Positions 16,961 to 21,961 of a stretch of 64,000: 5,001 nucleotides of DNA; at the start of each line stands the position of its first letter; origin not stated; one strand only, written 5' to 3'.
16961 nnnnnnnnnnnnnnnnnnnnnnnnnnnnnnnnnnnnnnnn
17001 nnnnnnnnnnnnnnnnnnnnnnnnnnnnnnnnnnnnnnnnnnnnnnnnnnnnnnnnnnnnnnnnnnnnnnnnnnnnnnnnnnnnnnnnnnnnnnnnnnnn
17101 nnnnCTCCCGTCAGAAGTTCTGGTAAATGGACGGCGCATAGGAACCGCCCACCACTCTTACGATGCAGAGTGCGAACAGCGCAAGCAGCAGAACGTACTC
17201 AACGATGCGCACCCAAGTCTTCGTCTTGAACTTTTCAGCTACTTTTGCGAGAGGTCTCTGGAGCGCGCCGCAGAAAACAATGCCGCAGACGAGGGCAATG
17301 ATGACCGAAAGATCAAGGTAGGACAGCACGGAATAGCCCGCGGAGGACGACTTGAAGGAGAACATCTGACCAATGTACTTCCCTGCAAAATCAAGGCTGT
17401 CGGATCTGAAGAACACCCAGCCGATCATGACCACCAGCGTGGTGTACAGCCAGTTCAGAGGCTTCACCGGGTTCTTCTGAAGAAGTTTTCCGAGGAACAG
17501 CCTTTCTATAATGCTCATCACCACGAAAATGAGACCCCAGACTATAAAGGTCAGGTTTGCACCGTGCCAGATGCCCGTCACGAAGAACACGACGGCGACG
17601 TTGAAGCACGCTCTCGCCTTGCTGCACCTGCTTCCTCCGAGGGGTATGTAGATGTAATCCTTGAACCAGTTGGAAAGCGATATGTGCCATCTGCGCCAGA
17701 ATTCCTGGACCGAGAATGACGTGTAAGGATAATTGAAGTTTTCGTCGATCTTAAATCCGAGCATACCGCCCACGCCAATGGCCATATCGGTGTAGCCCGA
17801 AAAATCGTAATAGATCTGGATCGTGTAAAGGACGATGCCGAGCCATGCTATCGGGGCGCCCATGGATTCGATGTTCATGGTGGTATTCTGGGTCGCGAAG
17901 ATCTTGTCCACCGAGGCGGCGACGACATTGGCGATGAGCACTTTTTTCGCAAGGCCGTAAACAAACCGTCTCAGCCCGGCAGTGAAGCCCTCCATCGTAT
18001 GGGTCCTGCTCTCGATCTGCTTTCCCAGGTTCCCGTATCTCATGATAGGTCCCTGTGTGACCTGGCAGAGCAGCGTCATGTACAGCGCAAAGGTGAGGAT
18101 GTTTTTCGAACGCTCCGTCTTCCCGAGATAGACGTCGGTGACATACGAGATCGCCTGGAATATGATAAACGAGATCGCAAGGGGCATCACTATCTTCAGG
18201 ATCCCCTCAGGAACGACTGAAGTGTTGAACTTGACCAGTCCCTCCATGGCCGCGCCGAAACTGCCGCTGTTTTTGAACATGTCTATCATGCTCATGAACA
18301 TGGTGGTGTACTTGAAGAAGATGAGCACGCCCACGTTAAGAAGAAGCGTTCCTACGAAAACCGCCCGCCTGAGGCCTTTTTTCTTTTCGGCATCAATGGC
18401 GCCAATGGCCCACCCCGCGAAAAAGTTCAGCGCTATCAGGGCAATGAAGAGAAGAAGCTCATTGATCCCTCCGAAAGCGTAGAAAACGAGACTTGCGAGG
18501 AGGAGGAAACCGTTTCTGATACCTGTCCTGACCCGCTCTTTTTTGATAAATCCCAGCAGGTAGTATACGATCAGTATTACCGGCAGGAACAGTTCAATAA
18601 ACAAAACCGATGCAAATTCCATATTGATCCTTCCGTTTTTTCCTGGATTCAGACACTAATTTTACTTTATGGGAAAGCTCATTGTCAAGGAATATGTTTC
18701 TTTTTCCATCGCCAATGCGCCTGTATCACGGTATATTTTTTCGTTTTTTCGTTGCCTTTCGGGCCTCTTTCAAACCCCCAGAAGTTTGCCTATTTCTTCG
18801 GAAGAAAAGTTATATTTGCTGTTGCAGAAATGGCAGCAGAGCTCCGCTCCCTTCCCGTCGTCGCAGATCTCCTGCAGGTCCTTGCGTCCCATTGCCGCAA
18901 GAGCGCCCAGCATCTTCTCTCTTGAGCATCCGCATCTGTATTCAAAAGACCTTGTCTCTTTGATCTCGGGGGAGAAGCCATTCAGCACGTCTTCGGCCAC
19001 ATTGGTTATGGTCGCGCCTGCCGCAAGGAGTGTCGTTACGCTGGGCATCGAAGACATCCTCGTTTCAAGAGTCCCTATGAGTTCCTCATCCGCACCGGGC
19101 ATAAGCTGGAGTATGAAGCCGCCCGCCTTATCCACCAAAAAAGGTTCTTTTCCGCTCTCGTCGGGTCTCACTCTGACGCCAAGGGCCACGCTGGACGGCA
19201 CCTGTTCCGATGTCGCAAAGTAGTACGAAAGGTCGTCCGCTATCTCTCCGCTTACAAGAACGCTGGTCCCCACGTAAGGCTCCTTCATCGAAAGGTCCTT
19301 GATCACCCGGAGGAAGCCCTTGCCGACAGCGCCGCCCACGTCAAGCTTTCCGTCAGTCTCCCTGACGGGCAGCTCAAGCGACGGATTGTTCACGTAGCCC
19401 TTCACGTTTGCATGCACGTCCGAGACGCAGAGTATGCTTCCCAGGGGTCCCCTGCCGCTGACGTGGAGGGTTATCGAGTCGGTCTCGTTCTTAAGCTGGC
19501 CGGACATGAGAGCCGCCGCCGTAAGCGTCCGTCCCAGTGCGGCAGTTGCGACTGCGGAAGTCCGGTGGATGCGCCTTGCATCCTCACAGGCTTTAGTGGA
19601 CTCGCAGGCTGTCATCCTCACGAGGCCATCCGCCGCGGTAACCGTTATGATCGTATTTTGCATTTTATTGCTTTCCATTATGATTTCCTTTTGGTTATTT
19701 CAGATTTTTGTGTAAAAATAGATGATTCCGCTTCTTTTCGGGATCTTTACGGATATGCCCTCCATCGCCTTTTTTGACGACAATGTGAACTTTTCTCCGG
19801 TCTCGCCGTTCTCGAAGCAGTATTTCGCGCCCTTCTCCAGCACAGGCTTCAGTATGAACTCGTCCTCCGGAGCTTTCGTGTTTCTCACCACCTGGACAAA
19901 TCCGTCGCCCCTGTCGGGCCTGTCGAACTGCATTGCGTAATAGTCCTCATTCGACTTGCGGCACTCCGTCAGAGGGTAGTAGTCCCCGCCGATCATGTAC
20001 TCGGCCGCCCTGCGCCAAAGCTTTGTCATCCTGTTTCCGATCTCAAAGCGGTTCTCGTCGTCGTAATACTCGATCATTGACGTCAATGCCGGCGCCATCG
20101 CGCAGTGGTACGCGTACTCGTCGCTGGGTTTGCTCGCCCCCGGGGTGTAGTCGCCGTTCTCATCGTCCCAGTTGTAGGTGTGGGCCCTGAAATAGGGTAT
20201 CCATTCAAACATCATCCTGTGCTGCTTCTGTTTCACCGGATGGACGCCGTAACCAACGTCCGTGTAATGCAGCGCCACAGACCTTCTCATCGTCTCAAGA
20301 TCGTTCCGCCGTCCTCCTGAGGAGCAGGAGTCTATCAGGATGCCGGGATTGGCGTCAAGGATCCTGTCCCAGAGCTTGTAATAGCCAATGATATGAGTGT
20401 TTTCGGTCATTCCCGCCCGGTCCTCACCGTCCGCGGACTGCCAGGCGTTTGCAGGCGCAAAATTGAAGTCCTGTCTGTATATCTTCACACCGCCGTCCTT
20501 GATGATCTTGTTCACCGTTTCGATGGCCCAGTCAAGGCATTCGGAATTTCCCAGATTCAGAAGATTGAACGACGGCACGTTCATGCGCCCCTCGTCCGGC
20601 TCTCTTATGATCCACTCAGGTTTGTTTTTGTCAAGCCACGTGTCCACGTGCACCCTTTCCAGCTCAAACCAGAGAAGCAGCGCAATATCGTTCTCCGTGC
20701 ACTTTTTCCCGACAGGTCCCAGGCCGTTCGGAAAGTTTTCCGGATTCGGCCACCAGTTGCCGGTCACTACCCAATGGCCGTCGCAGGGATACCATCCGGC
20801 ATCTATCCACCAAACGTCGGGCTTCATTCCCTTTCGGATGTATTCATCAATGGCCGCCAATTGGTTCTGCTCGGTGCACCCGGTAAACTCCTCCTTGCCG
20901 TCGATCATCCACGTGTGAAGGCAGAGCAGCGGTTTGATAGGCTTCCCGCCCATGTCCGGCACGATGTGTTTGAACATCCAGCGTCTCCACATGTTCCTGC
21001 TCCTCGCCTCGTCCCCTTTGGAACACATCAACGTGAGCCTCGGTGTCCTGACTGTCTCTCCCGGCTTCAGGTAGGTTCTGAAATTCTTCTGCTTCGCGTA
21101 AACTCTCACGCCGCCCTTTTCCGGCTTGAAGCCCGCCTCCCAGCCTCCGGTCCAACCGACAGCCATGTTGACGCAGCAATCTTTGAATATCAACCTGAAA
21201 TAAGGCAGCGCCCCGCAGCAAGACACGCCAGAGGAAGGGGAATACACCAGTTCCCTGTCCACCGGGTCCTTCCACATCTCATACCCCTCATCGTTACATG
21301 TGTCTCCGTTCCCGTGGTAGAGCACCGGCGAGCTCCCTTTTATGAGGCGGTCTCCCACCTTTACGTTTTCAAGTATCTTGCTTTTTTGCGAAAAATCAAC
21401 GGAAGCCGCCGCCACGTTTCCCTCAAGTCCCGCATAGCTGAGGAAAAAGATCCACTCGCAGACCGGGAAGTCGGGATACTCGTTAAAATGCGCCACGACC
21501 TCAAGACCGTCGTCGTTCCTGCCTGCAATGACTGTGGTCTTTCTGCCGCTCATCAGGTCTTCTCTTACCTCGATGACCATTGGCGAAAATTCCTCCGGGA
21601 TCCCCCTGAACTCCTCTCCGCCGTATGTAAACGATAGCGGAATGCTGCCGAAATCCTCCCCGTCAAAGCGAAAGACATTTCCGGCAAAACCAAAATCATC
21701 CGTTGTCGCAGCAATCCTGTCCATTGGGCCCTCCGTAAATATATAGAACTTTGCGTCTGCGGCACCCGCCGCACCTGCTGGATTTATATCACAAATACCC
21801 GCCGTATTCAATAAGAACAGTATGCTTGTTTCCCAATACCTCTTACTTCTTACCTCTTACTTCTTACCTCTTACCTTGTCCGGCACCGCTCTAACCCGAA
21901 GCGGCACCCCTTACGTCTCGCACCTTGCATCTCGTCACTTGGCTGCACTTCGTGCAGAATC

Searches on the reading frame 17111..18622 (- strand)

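Call 68: search_protein_families(library=pfam, proteins=[window:17111-18622:-], max_evalue=0.0001)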
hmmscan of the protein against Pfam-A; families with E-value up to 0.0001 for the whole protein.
window:17111-18622:- (503 aa): 2 families
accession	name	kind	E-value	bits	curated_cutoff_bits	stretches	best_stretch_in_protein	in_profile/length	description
PF03062.24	MBOAT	-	6e-31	108.4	27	1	94-387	17-307/337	MBOAT, membrane-bound O-acyltransferase family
PF13813.11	MBOAT_2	-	9.9e-07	29.4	25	1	295-355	4-66/85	Membrane bound O-acyl transferase family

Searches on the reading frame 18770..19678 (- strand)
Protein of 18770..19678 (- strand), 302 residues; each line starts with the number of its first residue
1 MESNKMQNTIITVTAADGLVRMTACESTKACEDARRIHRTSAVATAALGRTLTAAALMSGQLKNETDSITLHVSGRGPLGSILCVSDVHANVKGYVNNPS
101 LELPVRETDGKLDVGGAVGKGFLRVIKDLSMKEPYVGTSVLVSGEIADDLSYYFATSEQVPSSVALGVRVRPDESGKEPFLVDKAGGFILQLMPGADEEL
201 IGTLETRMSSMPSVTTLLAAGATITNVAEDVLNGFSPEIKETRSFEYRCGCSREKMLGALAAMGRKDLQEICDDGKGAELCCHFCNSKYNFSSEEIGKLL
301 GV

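Call 70: search_protein_families(library=pfam, proteins=[window:18770-19678:-], max_evalue=0.0001)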
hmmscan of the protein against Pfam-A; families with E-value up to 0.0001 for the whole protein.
window:18770-19678:- (302 aa): 1 family
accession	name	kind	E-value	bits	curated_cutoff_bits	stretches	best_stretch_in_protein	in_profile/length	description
PF01430.24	HSP33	-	1.6e-91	307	21.4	1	9-292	2-273/273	Hsp33 protein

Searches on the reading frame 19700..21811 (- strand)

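Call 68: search_protein_families(library=pfam, proteins=[window:19700-21811:-], max_evalue=0.0001)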
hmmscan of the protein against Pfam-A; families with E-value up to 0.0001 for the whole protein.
window:19700-21811:- (703 aa): 1 family
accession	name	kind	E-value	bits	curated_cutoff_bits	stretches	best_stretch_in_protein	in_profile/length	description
PF02065.24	Melibiase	-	1.6e-24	87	27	1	332-509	73-251/347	Melibiase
